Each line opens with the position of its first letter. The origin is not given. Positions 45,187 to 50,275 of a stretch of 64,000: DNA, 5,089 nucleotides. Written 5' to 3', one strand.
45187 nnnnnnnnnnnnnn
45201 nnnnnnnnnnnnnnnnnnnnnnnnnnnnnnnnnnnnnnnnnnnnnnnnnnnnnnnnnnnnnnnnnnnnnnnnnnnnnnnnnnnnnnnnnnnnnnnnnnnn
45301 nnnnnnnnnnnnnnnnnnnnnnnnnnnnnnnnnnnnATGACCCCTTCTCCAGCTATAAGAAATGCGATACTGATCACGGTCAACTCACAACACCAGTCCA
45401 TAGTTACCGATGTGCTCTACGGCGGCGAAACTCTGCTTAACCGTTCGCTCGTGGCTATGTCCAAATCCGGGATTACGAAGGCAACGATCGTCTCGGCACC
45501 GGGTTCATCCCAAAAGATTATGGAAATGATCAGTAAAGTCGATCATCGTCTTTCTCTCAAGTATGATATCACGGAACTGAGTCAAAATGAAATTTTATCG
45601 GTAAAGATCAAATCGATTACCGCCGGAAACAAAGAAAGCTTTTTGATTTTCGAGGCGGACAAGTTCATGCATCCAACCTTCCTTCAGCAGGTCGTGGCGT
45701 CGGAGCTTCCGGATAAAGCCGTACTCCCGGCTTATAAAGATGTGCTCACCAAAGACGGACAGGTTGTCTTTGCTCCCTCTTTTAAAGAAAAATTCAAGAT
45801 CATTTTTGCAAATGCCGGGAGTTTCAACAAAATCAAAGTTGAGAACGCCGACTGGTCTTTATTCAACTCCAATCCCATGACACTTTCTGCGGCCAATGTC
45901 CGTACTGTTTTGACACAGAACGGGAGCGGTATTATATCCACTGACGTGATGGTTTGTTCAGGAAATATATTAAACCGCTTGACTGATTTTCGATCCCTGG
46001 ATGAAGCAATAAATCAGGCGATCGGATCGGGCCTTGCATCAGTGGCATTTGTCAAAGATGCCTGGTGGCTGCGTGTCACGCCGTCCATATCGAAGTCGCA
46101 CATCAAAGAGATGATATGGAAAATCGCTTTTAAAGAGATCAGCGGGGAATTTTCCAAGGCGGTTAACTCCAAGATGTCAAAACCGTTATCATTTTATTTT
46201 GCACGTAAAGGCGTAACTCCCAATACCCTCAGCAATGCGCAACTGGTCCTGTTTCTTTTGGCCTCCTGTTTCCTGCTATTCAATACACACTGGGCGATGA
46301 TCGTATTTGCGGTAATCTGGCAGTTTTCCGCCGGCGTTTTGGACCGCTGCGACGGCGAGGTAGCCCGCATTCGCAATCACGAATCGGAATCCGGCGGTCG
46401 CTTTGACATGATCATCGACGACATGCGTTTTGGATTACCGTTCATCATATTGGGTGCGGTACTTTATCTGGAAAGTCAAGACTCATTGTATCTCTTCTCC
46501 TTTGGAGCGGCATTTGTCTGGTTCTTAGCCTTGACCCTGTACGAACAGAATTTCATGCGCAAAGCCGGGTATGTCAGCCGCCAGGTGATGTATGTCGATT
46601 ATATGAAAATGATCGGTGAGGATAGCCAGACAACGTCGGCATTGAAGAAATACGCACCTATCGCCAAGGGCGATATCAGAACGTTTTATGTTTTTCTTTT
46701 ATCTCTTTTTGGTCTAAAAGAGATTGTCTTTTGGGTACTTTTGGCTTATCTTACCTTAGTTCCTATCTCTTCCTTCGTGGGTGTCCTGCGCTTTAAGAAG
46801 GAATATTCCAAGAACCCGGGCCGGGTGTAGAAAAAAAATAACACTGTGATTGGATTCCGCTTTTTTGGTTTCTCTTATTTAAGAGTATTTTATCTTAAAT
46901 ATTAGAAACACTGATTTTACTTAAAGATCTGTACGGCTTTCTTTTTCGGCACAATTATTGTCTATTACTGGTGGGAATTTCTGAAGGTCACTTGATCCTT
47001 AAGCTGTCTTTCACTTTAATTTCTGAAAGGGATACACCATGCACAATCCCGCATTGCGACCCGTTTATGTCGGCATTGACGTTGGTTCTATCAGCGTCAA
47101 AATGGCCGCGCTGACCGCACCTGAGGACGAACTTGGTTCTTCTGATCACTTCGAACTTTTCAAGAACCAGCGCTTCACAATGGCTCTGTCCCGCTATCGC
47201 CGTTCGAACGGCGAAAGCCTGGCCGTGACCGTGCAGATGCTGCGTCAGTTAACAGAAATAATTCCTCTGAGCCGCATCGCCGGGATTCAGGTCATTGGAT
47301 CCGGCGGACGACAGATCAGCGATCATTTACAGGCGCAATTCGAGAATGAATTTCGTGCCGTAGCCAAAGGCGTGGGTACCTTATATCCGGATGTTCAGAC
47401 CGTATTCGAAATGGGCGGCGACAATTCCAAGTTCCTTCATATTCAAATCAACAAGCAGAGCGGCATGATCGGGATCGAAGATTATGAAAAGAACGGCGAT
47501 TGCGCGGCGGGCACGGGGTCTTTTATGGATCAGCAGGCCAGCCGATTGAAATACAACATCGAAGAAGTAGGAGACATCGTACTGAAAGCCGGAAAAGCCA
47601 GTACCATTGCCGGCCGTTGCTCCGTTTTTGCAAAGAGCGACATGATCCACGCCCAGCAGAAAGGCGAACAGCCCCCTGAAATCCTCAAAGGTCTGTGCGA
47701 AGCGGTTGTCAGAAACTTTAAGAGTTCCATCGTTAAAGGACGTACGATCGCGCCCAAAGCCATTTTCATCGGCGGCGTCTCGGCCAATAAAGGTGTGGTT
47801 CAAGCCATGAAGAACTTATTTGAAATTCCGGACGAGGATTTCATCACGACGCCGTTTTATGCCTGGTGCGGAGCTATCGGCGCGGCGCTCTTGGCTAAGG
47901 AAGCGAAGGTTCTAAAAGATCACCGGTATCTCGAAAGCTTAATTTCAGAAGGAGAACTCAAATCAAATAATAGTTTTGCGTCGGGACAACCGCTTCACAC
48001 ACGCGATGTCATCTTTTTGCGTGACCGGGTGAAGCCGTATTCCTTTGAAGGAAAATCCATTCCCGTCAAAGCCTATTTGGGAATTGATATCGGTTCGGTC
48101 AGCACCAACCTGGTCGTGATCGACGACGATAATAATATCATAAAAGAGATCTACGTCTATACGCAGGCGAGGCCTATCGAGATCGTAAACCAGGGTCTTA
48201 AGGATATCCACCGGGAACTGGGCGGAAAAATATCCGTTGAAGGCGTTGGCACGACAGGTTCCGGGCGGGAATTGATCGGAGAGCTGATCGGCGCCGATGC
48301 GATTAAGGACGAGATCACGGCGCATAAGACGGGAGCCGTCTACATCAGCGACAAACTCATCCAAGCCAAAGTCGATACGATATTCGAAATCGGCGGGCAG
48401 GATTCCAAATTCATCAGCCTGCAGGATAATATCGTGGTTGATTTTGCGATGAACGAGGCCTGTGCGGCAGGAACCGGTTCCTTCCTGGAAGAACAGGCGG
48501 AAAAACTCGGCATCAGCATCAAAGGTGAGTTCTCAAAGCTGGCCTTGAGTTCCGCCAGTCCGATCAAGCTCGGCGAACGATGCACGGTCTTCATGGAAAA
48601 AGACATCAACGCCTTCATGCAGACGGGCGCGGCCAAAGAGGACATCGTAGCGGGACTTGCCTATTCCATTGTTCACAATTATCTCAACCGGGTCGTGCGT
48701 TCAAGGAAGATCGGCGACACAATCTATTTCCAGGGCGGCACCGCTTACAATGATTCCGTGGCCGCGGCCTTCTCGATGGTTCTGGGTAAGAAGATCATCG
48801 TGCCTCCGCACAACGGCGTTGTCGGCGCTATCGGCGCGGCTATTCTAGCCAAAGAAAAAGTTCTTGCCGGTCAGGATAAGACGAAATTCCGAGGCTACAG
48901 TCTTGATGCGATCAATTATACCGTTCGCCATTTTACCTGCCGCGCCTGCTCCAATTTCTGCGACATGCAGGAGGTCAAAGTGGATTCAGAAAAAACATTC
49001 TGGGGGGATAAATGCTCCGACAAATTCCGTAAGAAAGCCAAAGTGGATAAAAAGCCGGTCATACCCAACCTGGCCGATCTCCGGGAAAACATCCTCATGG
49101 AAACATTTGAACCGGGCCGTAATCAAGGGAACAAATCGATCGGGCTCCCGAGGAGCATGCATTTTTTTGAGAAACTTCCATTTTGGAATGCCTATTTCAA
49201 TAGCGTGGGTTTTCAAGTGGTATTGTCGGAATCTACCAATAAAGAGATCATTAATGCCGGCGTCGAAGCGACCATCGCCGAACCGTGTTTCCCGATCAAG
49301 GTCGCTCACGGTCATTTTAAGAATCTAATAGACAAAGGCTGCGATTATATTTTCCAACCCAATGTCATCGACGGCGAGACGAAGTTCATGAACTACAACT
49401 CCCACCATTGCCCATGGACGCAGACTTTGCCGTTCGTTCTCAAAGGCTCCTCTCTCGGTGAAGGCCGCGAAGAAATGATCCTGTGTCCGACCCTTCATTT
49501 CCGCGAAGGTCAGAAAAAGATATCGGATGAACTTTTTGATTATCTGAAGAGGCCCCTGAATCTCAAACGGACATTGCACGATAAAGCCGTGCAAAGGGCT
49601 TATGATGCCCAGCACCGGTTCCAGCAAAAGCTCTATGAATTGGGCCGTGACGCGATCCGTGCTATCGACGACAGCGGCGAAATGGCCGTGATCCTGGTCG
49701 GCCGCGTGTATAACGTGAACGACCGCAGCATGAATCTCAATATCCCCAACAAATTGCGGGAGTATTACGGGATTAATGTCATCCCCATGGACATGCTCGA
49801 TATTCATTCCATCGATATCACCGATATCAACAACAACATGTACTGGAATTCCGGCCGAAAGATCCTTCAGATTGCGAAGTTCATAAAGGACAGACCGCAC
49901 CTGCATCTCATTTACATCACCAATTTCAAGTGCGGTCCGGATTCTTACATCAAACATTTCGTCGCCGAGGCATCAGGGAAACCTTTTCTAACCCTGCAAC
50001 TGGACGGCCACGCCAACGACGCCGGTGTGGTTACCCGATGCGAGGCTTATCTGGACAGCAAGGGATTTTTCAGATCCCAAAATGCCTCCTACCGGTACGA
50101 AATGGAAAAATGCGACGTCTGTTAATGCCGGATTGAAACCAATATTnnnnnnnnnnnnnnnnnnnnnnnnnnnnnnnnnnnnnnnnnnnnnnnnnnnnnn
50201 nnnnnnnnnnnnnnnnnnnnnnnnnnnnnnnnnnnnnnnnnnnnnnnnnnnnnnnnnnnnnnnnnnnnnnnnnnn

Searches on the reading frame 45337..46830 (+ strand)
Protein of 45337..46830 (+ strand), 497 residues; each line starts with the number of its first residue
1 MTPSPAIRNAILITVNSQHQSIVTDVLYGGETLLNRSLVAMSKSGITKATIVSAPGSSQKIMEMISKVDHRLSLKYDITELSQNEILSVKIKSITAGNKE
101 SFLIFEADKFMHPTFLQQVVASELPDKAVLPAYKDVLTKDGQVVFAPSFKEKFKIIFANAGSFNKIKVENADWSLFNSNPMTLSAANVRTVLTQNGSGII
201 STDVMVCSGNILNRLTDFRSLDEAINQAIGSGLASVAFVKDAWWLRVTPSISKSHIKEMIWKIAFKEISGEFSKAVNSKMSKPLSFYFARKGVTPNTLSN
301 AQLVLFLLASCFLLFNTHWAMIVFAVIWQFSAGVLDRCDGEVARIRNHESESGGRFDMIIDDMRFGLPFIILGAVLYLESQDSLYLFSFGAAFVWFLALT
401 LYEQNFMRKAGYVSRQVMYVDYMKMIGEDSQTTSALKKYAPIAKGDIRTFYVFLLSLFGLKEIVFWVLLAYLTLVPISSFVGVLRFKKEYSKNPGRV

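Call 6: search_protein_families(library=pfam, proteins=[window:45337-46830:+])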
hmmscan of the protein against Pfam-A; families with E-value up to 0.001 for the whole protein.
window:45337-46830:+ (497 aa): 1 family
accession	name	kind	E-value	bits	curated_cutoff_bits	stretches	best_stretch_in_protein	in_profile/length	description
PF01066.26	CDP-OH_P_transf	-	1.7e-10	42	22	1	294-469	3-147/152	CDP-alcohol phosphatidyltransferase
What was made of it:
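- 45337..46830 (+): 'CDP497': NTase-like N-domain plus a canonical CDP-alcohol transferase domain (IPCT/DIPPS-like). Pfam E 1.7e-10 (call 6).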

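Call 10: search_protein_families(library=pfam, proteins=[window:45337-46830:+], max_evalue=5)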
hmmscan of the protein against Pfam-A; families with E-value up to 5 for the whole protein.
window:45337-46830:+ (497 aa): 2 families
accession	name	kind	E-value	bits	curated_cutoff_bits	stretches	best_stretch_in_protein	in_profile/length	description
PF01066.26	CDP-OH_P_transf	-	1.7e-10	42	22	1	294-469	3-147/152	CDP-alcohol phosphatidyltransferase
PF04191.18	PEMT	-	0.058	14.3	25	1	347-409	39-100/105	Phospholipid methyltransferase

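Call 11: search_protein_families(library=ncbifam, proteins=[window:45337-46830:+], max_evalue=0.01)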
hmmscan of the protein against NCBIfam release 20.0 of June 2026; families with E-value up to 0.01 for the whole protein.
window:45337-46830:+ (497 aa): 6 families
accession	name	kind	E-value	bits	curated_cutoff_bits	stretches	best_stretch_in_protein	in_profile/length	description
NF041135.1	IPPtranDIPPsyn_Thcocales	equivalog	4.1e-16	59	580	1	220-475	181-407/419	bifunctional L-myo-inositol-1-phosphate cytidylyltransferase/CDP-L-myo-inositol myo-inositolphosphotransferase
NF040950.1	archin_ph_syn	equivalog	1.8e-08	34.5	180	1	278-375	9-103/191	archaetidylinositol phosphate synthase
NF052561.1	PIPSynBT1523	equivalog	1.9e-08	34.3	350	1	279-395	11-129/232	hypothetical protein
NF045883.1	PIPSynth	equivalog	9.7e-07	28.7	170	1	273-377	3-102/197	phosphatidylinositol phosphate synthase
TIGR00473.1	pssA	equivalog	0.00038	20.6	107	1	321-376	19-75/153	CDP-diacylglycerol--serine O-phosphatidyltransferase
NF053678.1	ClpnSynClsA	equivalog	0.00074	19.7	240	1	294-420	5-121/180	cardiolipin synthase ClsA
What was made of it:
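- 45337..46830 (+): IPCT/DIPPS model 59 bits (call 11).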

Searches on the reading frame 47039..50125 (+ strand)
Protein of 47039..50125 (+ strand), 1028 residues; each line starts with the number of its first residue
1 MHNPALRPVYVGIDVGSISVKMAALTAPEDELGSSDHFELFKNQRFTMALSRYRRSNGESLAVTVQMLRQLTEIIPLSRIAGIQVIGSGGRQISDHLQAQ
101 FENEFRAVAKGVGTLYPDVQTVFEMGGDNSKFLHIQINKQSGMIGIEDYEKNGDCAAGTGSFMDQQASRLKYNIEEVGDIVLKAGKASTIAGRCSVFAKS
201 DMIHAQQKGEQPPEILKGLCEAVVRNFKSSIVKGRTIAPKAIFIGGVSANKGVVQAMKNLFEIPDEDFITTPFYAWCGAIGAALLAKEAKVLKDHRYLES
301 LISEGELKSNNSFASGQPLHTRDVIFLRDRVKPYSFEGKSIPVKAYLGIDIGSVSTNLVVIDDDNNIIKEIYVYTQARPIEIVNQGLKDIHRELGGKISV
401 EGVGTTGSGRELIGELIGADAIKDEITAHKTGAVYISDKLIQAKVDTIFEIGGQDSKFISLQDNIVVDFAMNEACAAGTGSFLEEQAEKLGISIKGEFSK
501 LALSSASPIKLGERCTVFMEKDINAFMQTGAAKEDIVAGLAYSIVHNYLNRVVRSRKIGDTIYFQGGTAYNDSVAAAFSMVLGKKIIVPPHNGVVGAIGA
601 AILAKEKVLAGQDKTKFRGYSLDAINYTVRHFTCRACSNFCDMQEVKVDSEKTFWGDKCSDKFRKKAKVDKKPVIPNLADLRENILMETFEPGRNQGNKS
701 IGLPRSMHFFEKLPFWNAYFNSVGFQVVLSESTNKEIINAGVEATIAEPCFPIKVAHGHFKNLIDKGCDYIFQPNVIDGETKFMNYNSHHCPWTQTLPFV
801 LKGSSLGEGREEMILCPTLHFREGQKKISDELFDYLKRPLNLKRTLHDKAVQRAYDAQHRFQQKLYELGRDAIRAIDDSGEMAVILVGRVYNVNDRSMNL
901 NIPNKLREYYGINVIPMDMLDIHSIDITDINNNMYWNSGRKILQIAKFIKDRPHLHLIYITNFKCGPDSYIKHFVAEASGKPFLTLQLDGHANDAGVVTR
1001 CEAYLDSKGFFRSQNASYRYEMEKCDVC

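Call 6: search_protein_families(library=pfam, proteins=[window:47039-50125:+])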
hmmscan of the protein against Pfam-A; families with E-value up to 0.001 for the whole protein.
window:47039-50125:+ (1028 aa): 3 families
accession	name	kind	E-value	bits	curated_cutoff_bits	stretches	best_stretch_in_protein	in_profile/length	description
PF01869.26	BcrAD_BadFG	-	1.4e-71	241.7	31.5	2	347-604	1-271/271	BadF/BadG/BcrA/BcrD ATPase family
PF09989.15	DUF2229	-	5.9e-56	189.9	29.4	1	701-920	2-218/218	CoA enzyme activase uncharacterised domain (DUF2229)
PF02782.22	FGGY_C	-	0.00011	22.5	27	0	549-604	139-194/198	FGGY family of carbohydrate kinases, C-terminal domain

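Call 11: search_protein_families(library=ncbifam, proteins=[window:47039-50125:+], max_evalue=0.01)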
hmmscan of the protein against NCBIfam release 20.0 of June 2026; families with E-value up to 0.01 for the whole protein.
window:47039-50125:+ (1028 aa): 7 families
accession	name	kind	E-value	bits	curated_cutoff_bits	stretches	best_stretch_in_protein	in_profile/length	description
TIGR00241.1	CoA_E_activ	domain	4.8e-84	281.8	125.4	2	347-603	3-248/248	acyl-CoA dehydratase activase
TIGR03286.1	methan_mark_15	hypoth_equivalog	8e-59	199.6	455.75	2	347-605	147-402/404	methanogenesis marker 15 protein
TIGR02259.1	benz_CoA_red_A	equivalog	2.6e-45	155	578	2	403-576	233-399/432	benzoyl-CoA reductase subunit A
TIGR02261.1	benz_CoA_red_D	equivalog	1e-27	97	312.85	2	348-602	5-260/262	benzoyl-CoA reductase subunit D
TIGR03192.1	benz_CoA_bzdQ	equivalog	2.3e-26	93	380.2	2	347-603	35-285/293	benzoyl-CoA reductase, bzd-type, subunit Q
NF009842.0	PRK13317.1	equivalog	4.5e-06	26.2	234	0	211-289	194-275/277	type II pantothenate kinase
NF011660.0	PRK15080.1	equivalog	0.0023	17.2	182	0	550-606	220-275/277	ethanolamine utilization protein EutJ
